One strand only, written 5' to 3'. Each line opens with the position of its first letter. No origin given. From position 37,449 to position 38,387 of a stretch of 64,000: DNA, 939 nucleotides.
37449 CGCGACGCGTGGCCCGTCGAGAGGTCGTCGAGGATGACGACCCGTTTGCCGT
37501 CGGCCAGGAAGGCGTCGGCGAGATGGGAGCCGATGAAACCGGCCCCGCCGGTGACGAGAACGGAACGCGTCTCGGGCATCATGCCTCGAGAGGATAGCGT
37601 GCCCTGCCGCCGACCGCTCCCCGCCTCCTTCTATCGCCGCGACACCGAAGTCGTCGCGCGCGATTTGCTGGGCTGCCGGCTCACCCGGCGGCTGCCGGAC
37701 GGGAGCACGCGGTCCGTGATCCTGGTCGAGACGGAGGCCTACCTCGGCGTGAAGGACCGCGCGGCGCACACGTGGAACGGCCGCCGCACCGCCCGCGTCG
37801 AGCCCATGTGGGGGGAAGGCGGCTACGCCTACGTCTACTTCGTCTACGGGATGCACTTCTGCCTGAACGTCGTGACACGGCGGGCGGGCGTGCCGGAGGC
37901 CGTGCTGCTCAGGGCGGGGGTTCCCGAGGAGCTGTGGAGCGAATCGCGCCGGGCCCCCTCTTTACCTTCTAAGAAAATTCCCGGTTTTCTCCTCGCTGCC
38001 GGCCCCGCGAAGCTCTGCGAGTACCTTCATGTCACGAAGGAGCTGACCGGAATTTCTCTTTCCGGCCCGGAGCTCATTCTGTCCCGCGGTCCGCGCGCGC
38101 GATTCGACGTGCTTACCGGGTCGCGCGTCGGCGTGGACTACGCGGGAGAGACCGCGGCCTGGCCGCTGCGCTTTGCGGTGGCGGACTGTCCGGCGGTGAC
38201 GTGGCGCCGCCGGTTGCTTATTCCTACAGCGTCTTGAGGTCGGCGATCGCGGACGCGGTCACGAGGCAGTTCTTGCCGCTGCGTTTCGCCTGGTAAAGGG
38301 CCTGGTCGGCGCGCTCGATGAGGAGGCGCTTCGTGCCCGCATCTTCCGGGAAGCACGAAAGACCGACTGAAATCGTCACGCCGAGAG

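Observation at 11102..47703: Dispersed AT-rich ~25-30 bp motif family embedded in coding sequences of housekeeping genes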

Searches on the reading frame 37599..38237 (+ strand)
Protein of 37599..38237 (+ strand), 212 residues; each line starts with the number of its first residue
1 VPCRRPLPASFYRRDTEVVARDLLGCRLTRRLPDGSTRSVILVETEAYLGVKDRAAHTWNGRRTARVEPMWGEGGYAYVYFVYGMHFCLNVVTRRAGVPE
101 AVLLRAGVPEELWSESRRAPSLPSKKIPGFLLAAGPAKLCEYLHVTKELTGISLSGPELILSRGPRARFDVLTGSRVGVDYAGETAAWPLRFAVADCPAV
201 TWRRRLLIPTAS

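Call 72: search_protein_families(library=pfam, proteins=[window:37599-38237:+], max_evalue=0.00001)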
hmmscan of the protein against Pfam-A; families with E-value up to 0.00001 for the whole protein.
window:37599-38237:+ (212 aa): 1 family
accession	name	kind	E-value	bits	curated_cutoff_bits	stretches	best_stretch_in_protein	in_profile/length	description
PF02245.21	Pur_DNA_glyco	-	2.6e-53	180.5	27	1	10-197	1-180/181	Methylpurine-DNA glycosylase (MPG)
